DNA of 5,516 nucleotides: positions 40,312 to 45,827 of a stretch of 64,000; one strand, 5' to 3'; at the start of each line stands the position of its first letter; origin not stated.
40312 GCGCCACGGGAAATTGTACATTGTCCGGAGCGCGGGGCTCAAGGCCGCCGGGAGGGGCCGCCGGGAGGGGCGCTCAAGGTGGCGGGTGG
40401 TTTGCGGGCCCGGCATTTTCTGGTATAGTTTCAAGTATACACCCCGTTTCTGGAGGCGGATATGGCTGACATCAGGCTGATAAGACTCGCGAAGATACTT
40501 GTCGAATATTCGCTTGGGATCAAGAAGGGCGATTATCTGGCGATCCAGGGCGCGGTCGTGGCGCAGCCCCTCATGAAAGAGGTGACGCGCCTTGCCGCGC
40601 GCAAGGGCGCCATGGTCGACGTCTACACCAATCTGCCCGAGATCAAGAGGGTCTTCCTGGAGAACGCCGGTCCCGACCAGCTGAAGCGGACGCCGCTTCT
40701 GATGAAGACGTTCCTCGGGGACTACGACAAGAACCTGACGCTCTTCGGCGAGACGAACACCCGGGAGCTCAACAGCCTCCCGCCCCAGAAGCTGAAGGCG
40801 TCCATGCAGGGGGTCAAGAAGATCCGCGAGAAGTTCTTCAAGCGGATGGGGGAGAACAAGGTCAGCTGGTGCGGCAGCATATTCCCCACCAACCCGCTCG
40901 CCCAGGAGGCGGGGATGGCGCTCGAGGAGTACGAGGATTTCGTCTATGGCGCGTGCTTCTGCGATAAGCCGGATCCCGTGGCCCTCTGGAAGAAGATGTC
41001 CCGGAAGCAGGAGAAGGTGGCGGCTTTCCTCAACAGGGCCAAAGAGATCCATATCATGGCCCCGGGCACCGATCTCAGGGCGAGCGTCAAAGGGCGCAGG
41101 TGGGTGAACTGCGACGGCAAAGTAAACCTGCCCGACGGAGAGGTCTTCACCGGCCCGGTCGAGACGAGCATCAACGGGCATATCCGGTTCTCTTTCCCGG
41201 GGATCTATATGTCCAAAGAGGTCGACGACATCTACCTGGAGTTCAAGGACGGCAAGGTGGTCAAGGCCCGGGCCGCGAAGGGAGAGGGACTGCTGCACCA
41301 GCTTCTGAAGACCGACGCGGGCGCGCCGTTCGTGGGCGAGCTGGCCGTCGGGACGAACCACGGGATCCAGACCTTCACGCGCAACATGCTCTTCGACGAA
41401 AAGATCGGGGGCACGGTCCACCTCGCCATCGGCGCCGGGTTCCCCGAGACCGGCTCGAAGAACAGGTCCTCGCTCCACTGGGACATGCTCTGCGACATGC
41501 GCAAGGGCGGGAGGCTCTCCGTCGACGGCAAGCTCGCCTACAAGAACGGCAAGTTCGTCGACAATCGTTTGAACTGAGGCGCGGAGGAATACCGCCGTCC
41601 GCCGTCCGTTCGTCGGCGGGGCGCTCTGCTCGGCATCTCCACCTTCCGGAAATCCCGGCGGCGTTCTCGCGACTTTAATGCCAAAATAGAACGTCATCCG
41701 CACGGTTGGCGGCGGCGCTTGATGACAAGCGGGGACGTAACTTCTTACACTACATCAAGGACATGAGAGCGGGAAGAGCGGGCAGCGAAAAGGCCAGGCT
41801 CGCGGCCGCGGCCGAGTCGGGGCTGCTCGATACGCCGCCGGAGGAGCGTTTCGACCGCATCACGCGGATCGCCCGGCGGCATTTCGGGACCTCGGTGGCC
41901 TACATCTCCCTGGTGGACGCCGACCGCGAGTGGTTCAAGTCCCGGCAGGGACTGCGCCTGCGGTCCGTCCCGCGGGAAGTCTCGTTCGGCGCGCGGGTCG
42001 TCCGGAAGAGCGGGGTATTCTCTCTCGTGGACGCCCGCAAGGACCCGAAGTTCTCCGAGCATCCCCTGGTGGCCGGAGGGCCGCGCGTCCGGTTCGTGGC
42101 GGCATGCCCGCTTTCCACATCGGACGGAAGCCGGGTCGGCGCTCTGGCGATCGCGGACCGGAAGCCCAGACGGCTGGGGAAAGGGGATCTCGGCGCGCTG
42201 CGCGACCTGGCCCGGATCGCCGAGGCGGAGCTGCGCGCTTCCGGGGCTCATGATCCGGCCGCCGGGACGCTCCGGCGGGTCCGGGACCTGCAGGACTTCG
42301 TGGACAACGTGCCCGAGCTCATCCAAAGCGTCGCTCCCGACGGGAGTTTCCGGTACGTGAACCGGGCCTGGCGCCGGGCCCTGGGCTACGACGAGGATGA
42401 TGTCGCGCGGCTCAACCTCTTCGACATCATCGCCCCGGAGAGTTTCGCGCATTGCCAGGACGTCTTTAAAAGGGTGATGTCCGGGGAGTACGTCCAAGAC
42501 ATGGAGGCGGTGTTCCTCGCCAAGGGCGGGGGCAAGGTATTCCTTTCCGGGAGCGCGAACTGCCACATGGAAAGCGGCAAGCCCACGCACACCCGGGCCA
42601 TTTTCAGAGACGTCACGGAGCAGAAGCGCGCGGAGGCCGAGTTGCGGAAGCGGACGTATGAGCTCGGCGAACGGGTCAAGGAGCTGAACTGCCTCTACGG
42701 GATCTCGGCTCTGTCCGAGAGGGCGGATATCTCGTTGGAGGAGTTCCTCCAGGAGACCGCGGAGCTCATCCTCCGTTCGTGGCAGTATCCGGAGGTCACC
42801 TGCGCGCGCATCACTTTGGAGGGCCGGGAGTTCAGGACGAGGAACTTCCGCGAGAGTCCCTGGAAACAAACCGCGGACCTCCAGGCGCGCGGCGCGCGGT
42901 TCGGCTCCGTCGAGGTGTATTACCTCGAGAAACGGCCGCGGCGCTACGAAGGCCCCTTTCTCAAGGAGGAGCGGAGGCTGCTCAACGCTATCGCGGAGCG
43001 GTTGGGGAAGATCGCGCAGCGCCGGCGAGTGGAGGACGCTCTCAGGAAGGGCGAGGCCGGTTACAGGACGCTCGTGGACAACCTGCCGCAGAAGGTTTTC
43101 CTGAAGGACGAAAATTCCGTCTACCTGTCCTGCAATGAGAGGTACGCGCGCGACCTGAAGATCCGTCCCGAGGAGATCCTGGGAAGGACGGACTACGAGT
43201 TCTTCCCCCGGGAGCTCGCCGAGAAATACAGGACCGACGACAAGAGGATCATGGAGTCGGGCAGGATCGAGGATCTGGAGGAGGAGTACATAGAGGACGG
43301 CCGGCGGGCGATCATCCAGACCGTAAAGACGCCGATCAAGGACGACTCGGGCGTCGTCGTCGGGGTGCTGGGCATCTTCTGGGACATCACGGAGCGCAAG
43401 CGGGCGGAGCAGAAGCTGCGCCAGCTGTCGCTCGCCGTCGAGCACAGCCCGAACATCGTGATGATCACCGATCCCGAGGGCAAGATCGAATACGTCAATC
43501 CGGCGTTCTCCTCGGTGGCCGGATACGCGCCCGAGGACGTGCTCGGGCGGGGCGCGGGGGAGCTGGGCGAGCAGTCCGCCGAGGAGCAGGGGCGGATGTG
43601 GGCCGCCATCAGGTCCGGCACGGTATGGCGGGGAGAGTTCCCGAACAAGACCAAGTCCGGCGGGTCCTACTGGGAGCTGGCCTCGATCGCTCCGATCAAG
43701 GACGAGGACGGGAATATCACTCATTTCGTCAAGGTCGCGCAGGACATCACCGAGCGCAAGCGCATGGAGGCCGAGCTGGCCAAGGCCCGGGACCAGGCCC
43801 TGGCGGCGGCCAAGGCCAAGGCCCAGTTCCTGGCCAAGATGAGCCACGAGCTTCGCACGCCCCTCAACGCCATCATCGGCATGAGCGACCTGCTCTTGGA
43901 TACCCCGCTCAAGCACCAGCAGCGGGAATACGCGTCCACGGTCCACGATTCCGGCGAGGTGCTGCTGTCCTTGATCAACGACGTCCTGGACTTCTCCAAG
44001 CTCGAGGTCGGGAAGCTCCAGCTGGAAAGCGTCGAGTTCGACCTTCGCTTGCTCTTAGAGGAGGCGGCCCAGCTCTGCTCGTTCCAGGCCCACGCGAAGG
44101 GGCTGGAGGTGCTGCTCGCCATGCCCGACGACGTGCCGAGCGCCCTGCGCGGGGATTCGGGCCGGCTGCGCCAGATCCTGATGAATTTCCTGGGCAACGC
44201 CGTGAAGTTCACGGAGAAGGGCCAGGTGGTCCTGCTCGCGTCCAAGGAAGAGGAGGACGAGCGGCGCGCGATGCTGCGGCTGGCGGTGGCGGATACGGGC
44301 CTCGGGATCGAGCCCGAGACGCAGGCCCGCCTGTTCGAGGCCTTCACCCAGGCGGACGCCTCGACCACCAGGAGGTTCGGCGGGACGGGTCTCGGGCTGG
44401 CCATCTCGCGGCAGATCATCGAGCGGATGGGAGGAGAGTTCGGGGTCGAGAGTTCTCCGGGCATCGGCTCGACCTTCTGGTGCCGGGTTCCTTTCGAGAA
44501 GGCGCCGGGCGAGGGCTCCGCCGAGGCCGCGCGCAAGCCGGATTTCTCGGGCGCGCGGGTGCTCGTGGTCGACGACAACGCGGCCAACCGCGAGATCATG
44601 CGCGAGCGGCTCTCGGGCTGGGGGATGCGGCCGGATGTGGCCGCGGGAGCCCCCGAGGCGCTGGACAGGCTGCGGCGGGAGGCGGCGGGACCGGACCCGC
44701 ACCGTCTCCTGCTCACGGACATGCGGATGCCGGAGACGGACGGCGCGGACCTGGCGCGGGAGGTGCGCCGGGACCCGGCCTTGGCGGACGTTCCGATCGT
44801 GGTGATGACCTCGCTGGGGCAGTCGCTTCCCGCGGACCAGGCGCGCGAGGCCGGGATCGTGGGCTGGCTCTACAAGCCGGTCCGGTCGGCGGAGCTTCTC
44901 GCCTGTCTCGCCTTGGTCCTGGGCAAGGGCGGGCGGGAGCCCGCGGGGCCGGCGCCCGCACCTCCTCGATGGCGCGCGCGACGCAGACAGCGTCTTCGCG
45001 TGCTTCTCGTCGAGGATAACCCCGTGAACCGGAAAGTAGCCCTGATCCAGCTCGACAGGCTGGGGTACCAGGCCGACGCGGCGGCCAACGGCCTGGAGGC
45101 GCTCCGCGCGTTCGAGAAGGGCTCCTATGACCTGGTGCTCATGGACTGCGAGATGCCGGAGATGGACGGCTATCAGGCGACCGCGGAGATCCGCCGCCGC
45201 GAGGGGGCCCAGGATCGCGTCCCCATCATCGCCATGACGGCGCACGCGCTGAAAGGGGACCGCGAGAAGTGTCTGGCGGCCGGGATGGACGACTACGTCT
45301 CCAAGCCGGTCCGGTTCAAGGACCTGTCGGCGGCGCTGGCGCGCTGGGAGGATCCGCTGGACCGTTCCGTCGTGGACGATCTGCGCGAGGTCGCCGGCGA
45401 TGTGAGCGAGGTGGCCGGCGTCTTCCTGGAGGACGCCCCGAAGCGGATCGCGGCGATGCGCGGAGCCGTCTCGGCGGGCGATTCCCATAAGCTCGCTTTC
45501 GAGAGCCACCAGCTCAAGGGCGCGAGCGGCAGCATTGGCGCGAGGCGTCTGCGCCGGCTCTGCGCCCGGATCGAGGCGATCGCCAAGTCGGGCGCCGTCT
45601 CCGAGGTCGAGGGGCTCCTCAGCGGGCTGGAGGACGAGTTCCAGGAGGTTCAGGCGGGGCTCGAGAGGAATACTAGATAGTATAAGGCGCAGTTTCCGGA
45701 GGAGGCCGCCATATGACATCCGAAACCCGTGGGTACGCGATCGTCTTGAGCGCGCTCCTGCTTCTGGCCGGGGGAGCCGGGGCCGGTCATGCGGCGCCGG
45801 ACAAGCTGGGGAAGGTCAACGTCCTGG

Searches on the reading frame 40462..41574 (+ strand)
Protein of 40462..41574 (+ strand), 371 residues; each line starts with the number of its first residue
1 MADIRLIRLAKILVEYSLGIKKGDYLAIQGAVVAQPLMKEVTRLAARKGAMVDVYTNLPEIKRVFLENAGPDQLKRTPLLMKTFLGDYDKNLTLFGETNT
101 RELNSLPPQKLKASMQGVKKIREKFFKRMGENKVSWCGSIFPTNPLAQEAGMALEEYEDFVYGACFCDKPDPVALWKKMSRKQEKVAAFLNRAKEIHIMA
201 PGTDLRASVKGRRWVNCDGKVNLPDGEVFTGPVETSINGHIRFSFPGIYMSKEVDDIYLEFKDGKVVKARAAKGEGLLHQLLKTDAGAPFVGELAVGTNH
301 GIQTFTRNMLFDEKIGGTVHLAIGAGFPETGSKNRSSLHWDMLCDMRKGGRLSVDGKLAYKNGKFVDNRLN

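Call 18: search_protein_families(library=pfam, max_evalue=0.00001, proteins=[window:40462-41574:+])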
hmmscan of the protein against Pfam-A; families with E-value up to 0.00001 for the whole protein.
window:40462-41574:+ (371 aa): 1 family
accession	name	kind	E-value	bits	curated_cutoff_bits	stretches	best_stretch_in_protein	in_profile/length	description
PF02073.20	Peptidase_M29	-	7.5e-85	285.6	27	1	5-365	4-406/406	Thermophilic metalloprotease (M29)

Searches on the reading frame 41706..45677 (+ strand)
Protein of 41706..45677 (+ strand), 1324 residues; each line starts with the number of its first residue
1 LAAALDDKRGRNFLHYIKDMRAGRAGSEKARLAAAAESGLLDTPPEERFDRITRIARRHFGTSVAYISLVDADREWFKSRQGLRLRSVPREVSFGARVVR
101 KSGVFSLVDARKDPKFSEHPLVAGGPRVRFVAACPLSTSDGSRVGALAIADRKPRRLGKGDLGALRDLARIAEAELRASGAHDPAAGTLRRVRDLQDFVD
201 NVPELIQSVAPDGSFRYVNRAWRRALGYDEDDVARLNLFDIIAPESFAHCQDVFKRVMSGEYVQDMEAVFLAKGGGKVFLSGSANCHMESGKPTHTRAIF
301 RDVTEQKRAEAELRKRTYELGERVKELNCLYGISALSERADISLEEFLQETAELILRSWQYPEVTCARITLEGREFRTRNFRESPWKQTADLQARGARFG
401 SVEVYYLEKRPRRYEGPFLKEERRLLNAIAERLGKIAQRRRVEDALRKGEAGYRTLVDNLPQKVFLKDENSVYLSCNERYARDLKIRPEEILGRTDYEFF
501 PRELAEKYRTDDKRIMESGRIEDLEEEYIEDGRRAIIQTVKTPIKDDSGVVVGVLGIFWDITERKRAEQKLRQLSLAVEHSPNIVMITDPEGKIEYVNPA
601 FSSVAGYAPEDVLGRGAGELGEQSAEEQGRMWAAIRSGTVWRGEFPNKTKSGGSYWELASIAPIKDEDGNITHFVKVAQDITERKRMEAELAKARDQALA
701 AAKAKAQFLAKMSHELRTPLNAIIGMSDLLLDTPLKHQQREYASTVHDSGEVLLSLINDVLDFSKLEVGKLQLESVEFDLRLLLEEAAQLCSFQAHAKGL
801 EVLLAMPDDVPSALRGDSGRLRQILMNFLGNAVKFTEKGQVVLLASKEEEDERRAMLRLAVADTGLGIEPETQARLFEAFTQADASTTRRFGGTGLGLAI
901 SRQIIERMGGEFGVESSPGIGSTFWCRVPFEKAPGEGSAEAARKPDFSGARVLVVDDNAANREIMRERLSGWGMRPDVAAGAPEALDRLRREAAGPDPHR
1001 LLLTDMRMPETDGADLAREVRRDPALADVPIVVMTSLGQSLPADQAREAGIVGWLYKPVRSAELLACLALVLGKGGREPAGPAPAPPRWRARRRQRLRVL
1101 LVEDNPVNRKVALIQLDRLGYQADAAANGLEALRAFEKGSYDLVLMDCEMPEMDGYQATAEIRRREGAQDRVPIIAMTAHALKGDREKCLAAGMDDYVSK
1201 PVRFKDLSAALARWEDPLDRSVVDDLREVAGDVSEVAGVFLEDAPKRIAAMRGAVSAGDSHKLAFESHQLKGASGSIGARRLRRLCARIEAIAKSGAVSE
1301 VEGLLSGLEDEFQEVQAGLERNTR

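Call 18: search_protein_families(library=pfam, max_evalue=0.00001, proteins=[window:41706-45677:+])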
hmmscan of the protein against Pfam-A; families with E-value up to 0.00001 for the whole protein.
window:41706-45677:+ (1324 aa): 12 families
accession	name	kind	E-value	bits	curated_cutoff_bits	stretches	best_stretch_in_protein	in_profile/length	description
PF08448.16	PAS_4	-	2.3e-53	179.5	23.1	3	457-566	1-110/110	PAS fold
PF00072.30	Response_reg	-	2.1e-48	163.5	30.2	2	1099-1211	1-110/111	Response regulator receiver domain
PF13426.13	PAS_9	-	1.4e-41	141.4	27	3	582-683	1-103/103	PAS domain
PF00989.32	PAS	-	5.5e-30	104.1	22.6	3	573-681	2-113/113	PAS fold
PF02518.31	HATPase_c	-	5.7e-27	94.8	26.4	1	816-931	1-110/111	Histidine kinase-, DNA gyrase B-, and HSP90-like ATPase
PF00512.31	HisKA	-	2.4e-22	79.2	26.9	1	704-767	1-64/66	His Kinase A (phospho-acceptor) domain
PF08447.18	PAS_3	-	8.2e-20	71.3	25.6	1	595-678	2-89/89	PAS fold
PF01627.28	Hpt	-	1.8e-16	60.6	24.6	1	1236-1317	2-83/84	Hpt domain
PF13188.13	PAS_8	-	1.7e-14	53.5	21.8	1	574-617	3-47/65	PAS domain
PF01590.32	GAF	-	1.2e-12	48.9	22.4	1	45-175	2-132/133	GAF domain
PF13185.12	GAF_2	-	9.8e-09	36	28.6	1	44-172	3-131/136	GAF domain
PF24896.1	Receiver_CRE1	-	5.7e-07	30.3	27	0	1096-1213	6-133/136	AHK4/CRE1/WOL first receiver domain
